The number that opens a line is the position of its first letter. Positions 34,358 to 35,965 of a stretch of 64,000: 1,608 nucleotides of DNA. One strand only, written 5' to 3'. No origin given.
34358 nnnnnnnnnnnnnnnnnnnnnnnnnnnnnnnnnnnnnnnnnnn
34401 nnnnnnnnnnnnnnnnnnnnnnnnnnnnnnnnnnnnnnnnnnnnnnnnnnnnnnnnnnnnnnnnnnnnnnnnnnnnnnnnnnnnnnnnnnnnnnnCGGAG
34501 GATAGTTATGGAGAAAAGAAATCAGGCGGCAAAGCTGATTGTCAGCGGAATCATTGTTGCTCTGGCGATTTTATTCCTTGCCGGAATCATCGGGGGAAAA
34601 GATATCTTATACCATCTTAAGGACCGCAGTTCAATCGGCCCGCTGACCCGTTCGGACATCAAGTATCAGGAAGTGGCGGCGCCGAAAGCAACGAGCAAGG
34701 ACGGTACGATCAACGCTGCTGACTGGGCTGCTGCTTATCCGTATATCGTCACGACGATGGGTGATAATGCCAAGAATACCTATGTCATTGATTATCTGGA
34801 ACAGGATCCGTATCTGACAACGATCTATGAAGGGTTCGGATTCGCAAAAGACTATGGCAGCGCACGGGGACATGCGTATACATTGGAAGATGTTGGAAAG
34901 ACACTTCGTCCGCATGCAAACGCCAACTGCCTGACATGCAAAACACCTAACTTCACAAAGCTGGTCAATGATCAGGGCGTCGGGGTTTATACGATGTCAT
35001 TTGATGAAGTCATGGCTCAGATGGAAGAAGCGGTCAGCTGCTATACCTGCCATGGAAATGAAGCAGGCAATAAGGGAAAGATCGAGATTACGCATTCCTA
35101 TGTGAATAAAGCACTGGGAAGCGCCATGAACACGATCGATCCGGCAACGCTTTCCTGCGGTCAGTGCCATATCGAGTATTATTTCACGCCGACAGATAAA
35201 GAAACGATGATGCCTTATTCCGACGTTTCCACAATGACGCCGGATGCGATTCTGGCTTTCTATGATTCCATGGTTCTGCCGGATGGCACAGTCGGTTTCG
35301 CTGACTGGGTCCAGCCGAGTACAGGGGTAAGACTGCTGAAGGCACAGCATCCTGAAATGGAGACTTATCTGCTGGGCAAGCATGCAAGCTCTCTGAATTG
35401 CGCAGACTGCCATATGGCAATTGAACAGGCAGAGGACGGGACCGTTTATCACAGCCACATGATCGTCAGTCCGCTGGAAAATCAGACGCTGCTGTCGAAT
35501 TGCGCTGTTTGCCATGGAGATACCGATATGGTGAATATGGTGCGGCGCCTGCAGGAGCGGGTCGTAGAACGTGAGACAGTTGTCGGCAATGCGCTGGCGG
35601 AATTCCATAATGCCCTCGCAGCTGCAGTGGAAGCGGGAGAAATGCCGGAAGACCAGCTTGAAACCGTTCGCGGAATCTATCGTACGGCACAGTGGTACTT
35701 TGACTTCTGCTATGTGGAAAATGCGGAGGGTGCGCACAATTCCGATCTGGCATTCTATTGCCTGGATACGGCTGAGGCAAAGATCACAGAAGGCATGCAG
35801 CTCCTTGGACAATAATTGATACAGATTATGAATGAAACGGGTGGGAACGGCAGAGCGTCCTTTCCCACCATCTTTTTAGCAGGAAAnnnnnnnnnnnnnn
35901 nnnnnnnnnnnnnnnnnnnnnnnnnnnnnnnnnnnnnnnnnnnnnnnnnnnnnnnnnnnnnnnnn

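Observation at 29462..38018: rnfC-DG-E-A-B directly followed by nrfA and resB/ccsA, with no NrfH: possible Rnf-linked nitrite ammonification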

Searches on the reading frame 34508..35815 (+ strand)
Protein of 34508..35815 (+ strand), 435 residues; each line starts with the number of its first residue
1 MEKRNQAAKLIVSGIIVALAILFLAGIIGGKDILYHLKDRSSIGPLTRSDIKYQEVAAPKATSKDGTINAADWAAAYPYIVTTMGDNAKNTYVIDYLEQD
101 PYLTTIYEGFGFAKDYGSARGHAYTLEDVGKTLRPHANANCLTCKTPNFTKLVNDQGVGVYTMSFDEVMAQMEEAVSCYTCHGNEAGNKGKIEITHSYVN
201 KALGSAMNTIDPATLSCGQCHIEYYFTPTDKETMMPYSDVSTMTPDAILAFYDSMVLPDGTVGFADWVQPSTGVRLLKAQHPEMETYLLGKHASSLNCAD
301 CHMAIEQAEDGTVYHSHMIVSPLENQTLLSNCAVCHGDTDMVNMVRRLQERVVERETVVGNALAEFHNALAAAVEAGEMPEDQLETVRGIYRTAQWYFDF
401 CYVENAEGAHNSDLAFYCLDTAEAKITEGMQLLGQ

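Call 3: search_protein_families(library=pfam, proteins=[window:34508-35815:+])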
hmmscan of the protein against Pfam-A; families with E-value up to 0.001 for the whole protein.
window:34508-35815:+ (435 aa): 3 families
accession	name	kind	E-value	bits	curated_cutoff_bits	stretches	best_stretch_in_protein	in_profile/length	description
PF02335.20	Cytochrom_C552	-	5.1e-73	246.9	24.1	1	83-429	15-376/438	Cytochrome c552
PF14522.11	Cytochrome_C7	-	1.9e-08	34.4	24.8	1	292-342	8-54/67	Cytochrome c7 and related cytochrome c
PF22113.1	Mtrc-MtrF_II-IV_dom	-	2.9e-08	33.9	30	1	131-223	74-165/176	Outer membrane cytochrome MtrC/MtrF-like, domains II/IV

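Call 9: find_related_loci(query=window:34508-35815:+, collection=genome_contigs, flank=10000)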
Query window:34508-35815:+ (435 aa) in genome_contigs; peptide patterns used: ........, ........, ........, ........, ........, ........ (x = any residue, [..] = any of these).
174 stretches matched a pattern; 148 encode a relative of the query (tblastn E <= 1e-3); the best 80 are kept; 80 distinct loci.
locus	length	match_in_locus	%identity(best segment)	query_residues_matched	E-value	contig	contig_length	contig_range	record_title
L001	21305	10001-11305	80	1-435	0e+0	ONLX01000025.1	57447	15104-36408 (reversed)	uncultured Clostridiales bacterium isolate RUG416 genome assembly, contig: k87_4825530, whole genome shotgun sequence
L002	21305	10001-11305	79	1-435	0e+0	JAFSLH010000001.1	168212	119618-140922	MAG: Clostridia bacterium isolate RGIG3246 Goat_Reticulum-3__c122, whole genome shotgun sequence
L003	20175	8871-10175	79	1-435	0e+0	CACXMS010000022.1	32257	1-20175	MAG: uncultured Clostridiales bacterium isolate RUG11401 genome assembly, contig: RUG11401_asm_22, whole genome shotgun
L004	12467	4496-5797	78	1-435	0e+0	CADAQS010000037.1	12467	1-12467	MAG: uncultured Clostridiales bacterium isolate RUG13539 genome assembly, contig: RUG13539_asm_37, whole genome shotgun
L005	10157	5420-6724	75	1-435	0e+0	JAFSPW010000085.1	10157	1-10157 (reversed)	MAG: Clostridia bacterium isolate RGIG3365 Goat_Reticulum.Co__c1608541, whole genome shotgun sequence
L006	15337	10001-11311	74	1-434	0e+0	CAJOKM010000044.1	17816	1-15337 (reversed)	uncultured Clostridia bacterium isolate Reindeer_1_mag_177 genome assembly, contig: scaffold_6100, whole genome shotgun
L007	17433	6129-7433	76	1-435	0e+0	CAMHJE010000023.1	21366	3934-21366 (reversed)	MAG: uncultured Clostridia bacterium isolate SRR11784285_bin.52_metaWRAP_v1.3_MAG genome assembly, contig: ERZ12202772.1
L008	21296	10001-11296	77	1-435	0e+0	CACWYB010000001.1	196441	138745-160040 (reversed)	MAG: uncultured Clostridiales bacterium isolate RUG11019 genome assembly, contig: RUG11019_asm_1, whole genome shotgun s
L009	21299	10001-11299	72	1-433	0e+0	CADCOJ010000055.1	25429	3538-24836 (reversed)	MAG: Ruminococcaceae bacterium isolate RUG14835 genome assembly, contig: RUG14835_asm_55, whole genome shotgun sequence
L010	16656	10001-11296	71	1-435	0e+0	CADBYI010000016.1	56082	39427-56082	MAG: uncultured Clostridiales bacterium isolate RUG14416 genome assembly, contig: RUG14416_asm_16, whole genome shotgun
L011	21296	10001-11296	70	1-435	0e+0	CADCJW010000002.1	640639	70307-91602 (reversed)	MAG: uncultured Clostridiales bacterium isolate RUG14713 genome assembly, contig: RUG14713_asm_2, whole genome shotgun s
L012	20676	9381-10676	70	1-433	0e+0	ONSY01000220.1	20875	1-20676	uncultured Clostridiales bacterium isolate RUG612 genome assembly, contig: k87_40127740, whole genome shotgun sequence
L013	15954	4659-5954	71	1-435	0e+0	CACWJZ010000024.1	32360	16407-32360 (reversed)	MAG: uncultured Clostridiales bacterium isolate RUG10656 genome assembly, contig: RUG10656_asm_24, whole genome shotgun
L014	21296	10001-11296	71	1-435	0e+0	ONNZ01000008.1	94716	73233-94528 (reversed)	uncultured Clostridiales bacterium isolate RUG472 genome assembly, contig: scaffold_463, whole genome shotgun sequence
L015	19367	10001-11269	71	3-434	0e+0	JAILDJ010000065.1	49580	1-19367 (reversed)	MAG: Clostridiales bacterium isolate RUI017 k141_12783409_flag=0_multi=52.6202_len=49580, whole genome shotgun sequence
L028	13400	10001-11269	70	3-435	0e+0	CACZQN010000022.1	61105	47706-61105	MAG: uncultured Lachnospiraceae bacterium isolate RUG12854 genome assembly, contig: RUG12854_asm_22, whole genome shotgu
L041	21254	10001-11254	67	9-434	0e+0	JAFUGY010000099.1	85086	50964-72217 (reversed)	MAG: Oscillospiraceae bacterium isolate RGIG4485 Roe_deer_Omasum.Co__c711628, whole genome shotgun sequence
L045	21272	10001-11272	68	9-435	0e+0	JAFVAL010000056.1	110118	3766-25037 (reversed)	MAG: Lachnospiraceae bacterium isolate RGIG4992 Roe_deer_Rumen-5__c438286, whole genome shotgun sequence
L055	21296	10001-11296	69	1-435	0e+0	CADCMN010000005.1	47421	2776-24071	MAG: uncultured Clostridiales bacterium isolate RUG14781 genome assembly, contig: RUG14781_asm_5, whole genome shotgun s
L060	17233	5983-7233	64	11-434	0e+0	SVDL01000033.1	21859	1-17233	MAG: Lachnospiraceae bacterium isolate SIG279 NODE_4302_length_21859_cov_4.266918, whole genome shotgun sequence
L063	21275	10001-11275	64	3-434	0e+0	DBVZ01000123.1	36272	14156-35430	MAG TPA_asm: Lachnospiraceae bacterium UBA1251 UBA1251_contig_19254, whole genome shotgun sequence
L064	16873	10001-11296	62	1-434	0e+0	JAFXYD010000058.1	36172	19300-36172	MAG: Oscillospiraceae bacterium isolate RGIG6852 Sheep_Rumen-4__c819824, whole genome shotgun sequence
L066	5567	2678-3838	67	41-433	0e+0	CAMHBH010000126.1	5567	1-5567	MAG: uncultured Oscillibacter sp. isolate SRR11784288_bin.10_metaWRAP_v1.3_MAG genome assembly, contig: ERZ12202745.8234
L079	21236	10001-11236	61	1-433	5e-179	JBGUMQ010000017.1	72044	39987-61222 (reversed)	MAG: Sphaerochaetaceae bacterium isolate ruminal_MAG_23 ruminal_MAG_23_contig_0017, whole genome shotgun sequence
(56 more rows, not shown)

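Call 16: list_cluster_members(proteins=[window:34508-35815:+, window:30811-32379:+, window:33671-34495:+])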
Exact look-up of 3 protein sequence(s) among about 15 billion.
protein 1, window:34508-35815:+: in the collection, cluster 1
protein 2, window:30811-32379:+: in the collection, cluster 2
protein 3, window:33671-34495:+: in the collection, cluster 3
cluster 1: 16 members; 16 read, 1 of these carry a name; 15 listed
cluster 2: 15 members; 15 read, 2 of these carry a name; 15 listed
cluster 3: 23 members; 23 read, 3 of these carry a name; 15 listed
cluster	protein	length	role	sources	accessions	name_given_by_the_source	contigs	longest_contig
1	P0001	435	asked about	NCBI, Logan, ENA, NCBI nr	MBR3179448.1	MAG: ammonia-forming cytochrome c nitrite reductase subunit c552 [Clostridia bacterium] | ammonia-forming cytochrome c nitrite reductase subunit c552 [Clostridia bacterium]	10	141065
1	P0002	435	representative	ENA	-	-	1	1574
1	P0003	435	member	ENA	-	-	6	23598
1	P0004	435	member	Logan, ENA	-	-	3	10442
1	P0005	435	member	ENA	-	-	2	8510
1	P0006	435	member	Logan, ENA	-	-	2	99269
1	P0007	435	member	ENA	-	-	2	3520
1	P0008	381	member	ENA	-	-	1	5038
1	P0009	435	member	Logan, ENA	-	-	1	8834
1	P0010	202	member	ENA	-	-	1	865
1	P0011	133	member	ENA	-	-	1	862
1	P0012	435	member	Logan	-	-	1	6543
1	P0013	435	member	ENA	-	-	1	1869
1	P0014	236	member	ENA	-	-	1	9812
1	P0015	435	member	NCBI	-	-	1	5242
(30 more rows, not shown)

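Call 17: find_homologous_proteins(query=window:34508-35815:+, max_evalue=0.00001)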
Query window:34508-35815:+ (435 aa): 1276 proteins with E <= 0.00001 among 8000 candidates; the best 120 are listed.
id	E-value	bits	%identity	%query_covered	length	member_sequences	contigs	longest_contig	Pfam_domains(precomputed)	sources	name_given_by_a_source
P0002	6.2e-295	995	99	100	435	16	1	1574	PF02335.21,PF14522.12,PF22113.2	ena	-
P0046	1.1e-264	896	88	100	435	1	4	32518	PF02335.21,PF14522.12,PF22113.2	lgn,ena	-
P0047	4.1e-257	871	86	100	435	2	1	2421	PF02335.21,PF14522.12,PF22113.2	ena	-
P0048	4.6e-240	815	79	100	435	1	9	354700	PF02335.21,PF14522.12,PF22113.2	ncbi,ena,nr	ncbi:MAG: ammonia-forming cytochrome c nitrite reductase subunit c552 [Clostridia bacterium]|nr:ammo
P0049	6.1e-240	814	79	100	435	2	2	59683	PF02335.21,PF14522.12,PF22113.2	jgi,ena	-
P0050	6.9e-239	811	79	100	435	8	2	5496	PF02335.21,PF14522.12,PF22113.2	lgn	-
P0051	8.7e-239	810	80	100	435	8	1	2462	PF02335.21,PF14522.12,PF22113.2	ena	-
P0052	1.1e-236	804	78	100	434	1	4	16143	PF02335.21,PF14522.12,PF22113.2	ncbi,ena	-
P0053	2.4e-233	793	78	100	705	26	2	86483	PF14697.12,PF12797.13,PF04060.19,PF12837.13,PF00037.33,PF13484.12,PF12838.13,PF25160.2,PF13237.12,PF02335.21,PF13187.12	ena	-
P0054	2.7e-232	789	76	100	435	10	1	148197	PF02335.21,PF14522.12,PF22113.2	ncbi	-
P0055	2.0e-230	783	77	100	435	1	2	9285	PF02335.21,PF14522.12,PF22113.2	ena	-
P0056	3.5e-230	782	76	100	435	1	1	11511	PF02335.21,PF14522.12,PF22113.2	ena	-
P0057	5.9e-230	781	76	100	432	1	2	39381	PF02335.21,PF14522.12,PF22113.2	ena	-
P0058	1.1e-229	780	76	100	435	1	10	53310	PF02335.21,PF14522.12,PF22113.2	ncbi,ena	-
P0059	1.6e-229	780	76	100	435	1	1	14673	PF02335.21,PF14522.12,PF22113.2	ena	-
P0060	2.0e-229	780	76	100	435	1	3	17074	PF02335.21,PF14522.12,PF22113.2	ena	-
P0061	2.4e-229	779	75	100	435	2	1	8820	PF02335.21,PF14522.12,PF22113.2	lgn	-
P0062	3.7e-229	779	76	100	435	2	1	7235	PF02335.21,PF14522.12,PF22113.2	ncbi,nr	ncbi:MAG: ammonia-forming cytochrome c nitrite reductase subunit c552 [Clostridia bacterium]|nr:ammo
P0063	3.1e-228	776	76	100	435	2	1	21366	PF02335.21,PF14522.12,PF22113.2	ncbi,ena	-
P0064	5.4e-228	775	74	100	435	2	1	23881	PF02335.21,PF14522.12,PF22113.2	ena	-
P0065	1.1e-227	774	76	100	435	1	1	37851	PF02335.21,PF14522.12,PF22113.2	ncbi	-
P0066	1.1e-227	774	75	100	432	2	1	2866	PF02335.21,PF14522.12,PF22113.2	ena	-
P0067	3.4e-226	769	74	100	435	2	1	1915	PF02335.21,PF14522.12,PF22113.2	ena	-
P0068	3.8e-222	756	73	100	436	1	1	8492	PF13435.12,PF02335.21,PF14522.12,PF22113.2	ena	-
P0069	1.7e-220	750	75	94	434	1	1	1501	PF02335.21,PF14522.12,PF22113.2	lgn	-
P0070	3.3e-220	749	74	100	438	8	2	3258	PF02335.21,PF14522.12,PF22113.2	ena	-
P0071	9.3e-220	748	73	99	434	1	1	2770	PF02335.21,PF14522.12,PF22113.2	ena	-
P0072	3.6e-219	746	73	100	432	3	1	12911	PF02335.21,PF14522.12,PF22113.2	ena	-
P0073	4.6e-219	745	74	100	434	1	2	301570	PF02335.21,PF14522.12,PF22113.2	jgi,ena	-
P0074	7.3e-219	745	71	100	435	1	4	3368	PF13435.12,PF02335.21,PF14522.12,PF22113.2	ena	-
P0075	7.2e-218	742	72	100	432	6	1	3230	PF02335.21,PF14522.12,PF22113.2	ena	-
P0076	7.5e-218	741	73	100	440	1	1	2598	PF14537.12,PF02335.21,PF14522.12,PF22113.2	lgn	-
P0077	1.1e-217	741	72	100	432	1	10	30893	PF02335.21,PF14522.12,PF22113.2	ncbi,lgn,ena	-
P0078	3.3e-217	739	73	100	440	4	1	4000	PF14537.12,PF02335.21,PF14522.12,PF22113.2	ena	-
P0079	4.0e-217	739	71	100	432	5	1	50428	PF02335.21,PF14522.12,PF22113.2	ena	-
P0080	7.3e-217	738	71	100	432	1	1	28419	PF02335.21,PF14522.12,PF22113.2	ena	-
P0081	1.5e-216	737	72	100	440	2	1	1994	PF14537.12,PF02335.21,PF14522.12,PF22113.2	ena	-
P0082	1.6e-216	737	73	100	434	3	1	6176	PF02335.21,PF14522.12,PF22113.2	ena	-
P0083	1.7e-216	737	71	100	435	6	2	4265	PF02335.21,PF14522.12,PF22113.2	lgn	-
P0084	3.1e-216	736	72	100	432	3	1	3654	PF13442.12,PF02335.21,PF14522.12,PF22113.2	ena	-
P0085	3.6e-216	736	71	100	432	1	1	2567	PF02335.21,PF14522.12,PF22113.2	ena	-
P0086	4.5e-216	736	71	100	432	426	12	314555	PF02335.21,PF14522.12,PF22113.2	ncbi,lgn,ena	-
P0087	9.2e-216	735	71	100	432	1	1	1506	PF02335.21,PF14522.12,PF22113.2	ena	-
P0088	9.5e-216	735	71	100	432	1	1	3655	PF02335.21,PF14522.12,PF22113.2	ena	-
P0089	1.1e-215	734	71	100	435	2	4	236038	PF02335.21,PF14522.12,PF22113.2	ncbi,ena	-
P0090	1.3e-215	734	71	100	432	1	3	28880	PF02335.21,PF14522.12,PF22113.2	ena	-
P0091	1.3e-215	734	71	100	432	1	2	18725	PF02335.21,PF14522.12,PF22113.2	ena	-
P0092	1.4e-215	734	71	100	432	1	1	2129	PF02335.21,PF14522.12,PF22113.2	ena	-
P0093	1.8e-215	734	71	100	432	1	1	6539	PF02335.21,PF14522.12,PF22113.2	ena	-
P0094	2.2e-215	733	71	100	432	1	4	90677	PF02335.21,PF14522.12,PF22113.2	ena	-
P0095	2.3e-215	733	71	100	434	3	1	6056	PF02335.21,PF14522.12,PF22113.2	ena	-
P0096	2.3e-215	733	71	100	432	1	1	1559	PF02335.21,PF14522.12,PF22113.2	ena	-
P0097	2.6e-215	733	71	100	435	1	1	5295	PF02335.21,PF14522.12,PF22113.2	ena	-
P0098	3.4e-215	733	71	100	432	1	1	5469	PF02335.21,PF14522.12,PF22113.2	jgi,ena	-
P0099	3.4e-215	733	71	100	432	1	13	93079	PF02335.21,PF14522.12,PF22113.2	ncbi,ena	-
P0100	3.9e-215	733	71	100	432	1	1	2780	PF02335.21,PF14522.12,PF22113.2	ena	-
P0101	4.0e-215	733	71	100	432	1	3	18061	PF02335.21,PF14522.12,PF22113.2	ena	-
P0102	4.4e-215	732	71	100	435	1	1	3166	PF02335.21,PF14522.12,PF22113.2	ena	-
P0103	4.5e-215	732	71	100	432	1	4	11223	PF02335.21,PF14522.12,PF22113.2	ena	-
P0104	5.5e-215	732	71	100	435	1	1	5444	PF02335.21,PF14522.12,PF22113.2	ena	-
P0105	6.2e-215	732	71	100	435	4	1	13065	PF02335.21,PF14522.12,PF22113.2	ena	-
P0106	7.5e-215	732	71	100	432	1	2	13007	PF02335.21,PF14522.12,PF22113.2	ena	-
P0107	8.9e-215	731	71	100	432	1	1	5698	PF02335.21,PF14522.12,PF22113.2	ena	-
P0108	1.1e-214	731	70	100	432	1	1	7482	PF02335.21,PF14522.12,PF22113.2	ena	-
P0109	1.1e-214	731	71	100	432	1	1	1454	PF02335.21,PF14522.12,PF22113.2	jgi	-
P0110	1.2e-214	731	71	100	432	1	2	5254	PF02335.21,PF14522.12,PF22113.2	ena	-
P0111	1.7e-214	730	71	100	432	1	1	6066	PF02335.21,PF14522.12,PF22113.2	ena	-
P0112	3.1e-214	730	70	100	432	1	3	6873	PF02335.21,PF14522.12,PF22113.2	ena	-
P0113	3.9e-214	729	72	100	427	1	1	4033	PF02335.21,PF14522.12,PF22113.2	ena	-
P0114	5.8e-214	729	70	100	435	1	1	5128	PF02335.21,PF14522.12,PF22113.2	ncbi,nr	ncbi:MAG: ammonia-forming cytochrome c nitrite reductase subunit c552 [Oscillospiraceae bacterium]|n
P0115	7.8e-214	728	71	100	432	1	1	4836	PF02335.21,PF14522.12,PF22113.2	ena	-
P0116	2.4e-213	727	71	100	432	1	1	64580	PF13435.12,PF02335.21,PF14522.12,PF22113.2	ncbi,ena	-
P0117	2.7e-213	726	71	100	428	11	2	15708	PF02335.21,PF14522.12,PF22113.2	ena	-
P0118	3.2e-213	726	70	100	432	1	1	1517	PF02335.21,PF14522.12,PF22113.2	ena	-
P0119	3.9e-213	726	71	100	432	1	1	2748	PF02335.21,PF14522.12,PF22113.2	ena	-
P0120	3.9e-213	726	72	100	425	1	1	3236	PF02335.21,PF14522.12,PF22113.2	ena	-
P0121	9.1e-213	725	73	100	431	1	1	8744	PF02335.21,PF14522.12,PF22113.2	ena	-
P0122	1.4e-212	724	72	100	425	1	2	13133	PF13435.12,PF02335.21,PF14522.12,PF22113.2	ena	-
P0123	1.8e-212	724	70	100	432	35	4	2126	PF02335.21,PF14522.12,PF22113.2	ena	-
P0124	5.0e-212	722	70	100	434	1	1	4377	PF02335.21,PF14522.12,PF22113.2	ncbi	-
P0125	5.9e-212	722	70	100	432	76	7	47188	PF02335.21,PF14522.12,PF22113.2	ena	-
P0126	2.2e-211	720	70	100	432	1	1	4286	PF02335.21,PF14522.12,PF22113.2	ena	-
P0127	2.9e-211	720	70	100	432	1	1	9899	PF02335.21,PF14522.12,PF22113.2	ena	-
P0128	3.0e-211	720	71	95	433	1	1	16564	PF02335.21,PF14522.12,PF22113.2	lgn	-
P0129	4.1e-211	719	71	99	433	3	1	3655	PF02335.21,PF14522.12,PF22113.2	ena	-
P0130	5.2e-211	719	71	94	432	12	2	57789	PF02335.21,PF14522.12,PF22113.2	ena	-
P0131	8.5e-211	718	71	100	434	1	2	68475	PF02335.21,PF14522.12,PF22113.2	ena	-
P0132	1.1e-210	718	71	100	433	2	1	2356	PF02335.21,PF14522.12,PF22113.2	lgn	-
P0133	1.2e-210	718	68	100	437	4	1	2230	PF02335.21,PF14522.12,PF22113.2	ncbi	-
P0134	2.1e-210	717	71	95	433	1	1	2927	PF02335.21,PF14522.12,PF22113.2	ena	-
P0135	3.1e-210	716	70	100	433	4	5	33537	PF02335.21,PF14522.12,PF22113.2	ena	-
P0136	4.1e-210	716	70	100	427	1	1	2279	PF13435.12,PF02335.21,PF14522.12,PF22113.2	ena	-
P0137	4.2e-210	716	70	100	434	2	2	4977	PF02335.21,PF14522.12,PF22113.2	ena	-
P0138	5.6e-210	716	71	100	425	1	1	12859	PF13435.12,PF02335.21,PF14522.12,PF22113.2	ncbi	-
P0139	6.4e-210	715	71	98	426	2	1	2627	PF02335.21,PF14522.12,PF22113.2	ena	-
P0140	8.5e-210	715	73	93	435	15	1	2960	PF02335.21,PF14522.12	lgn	-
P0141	1.0e-209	715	71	95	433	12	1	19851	PF02335.21,PF14522.12,PF22113.2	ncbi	-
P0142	1.4e-209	714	71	100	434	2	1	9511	PF02335.21,PF14522.12,PF22113.2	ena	-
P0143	1.7e-209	714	70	100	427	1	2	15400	PF13435.12,PF02335.21,PF14522.12,PF22113.2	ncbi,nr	ncbi:MAG: ammonia-forming cytochrome c nitrite reductase subunit c552 [Clostridia bacterium]|nr:ammo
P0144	2.5e-209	713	70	100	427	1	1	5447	PF02335.21,PF14522.12,PF22113.2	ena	-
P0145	2.7e-209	713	70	100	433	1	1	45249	PF13435.12,PF02335.21,PF14522.12,PF22113.2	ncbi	-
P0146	4.7e-209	712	72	95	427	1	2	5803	PF02335.21,PF14522.12,PF22113.2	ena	-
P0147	9.1e-209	712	70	99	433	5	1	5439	PF02335.21,PF14522.12,PF22113.2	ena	-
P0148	1.2e-208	711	70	100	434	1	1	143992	PF02335.21,PF14522.12,PF22113.2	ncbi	-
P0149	3.0e-208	710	70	99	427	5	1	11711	PF02335.21,PF14522.12,PF22113.2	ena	-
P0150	6.1e-208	709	73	94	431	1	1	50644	PF02335.21,PF14522.12,PF22113.2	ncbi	-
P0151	7.4e-208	709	70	100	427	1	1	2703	PF02335.21,PF14522.12,PF22113.2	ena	-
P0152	8.8e-208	708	71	95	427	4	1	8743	PF02335.21,PF14522.12,PF22113.2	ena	-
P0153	8.9e-208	708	71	98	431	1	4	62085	PF02335.21,PF14522.12,PF22113.2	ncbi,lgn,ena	-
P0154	1.1e-207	708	71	94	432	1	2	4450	PF02335.21,PF14522.12,PF22113.2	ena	-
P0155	1.3e-207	708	69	100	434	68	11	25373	PF02335.21,PF14522.12,PF22113.2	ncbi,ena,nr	ncbi:MAG: ammonia-forming cytochrome c nitrite reductase subunit c552 [Oscillospiraceae bacterium]|n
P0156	1.5e-207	708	73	94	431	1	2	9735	PF02335.21,PF14522.12,PF22113.2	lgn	-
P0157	1.6e-207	707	71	100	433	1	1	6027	PF14537.12,PF02335.21,PF14522.12,PF22113.2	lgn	-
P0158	1.7e-207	707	70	94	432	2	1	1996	PF02335.21,PF14522.12,PF22113.2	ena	-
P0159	2.0e-207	707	71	100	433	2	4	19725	PF14537.12,PF02335.21,PF14522.12,PF22113.2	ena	-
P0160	5.3e-207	706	70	100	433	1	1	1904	PF02335.21,PF14522.12,PF22113.2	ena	-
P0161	6.7e-207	705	67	100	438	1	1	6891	PF02335.21,PF14522.12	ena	-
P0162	6.8e-207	705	71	94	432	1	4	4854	PF02335.21,PF14522.12,PF22113.2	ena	-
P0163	7.6e-207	705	69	100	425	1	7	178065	PF02335.21,PF14522.12,PF22113.2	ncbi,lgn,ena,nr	ncbi:MAG: ammonia-forming cytochrome c nitrite reductase subunit c552 [Clostridia bacterium]|nr:ammo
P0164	8.4e-207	705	70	98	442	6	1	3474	PF02335.21,PF14522.12,PF22113.2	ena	-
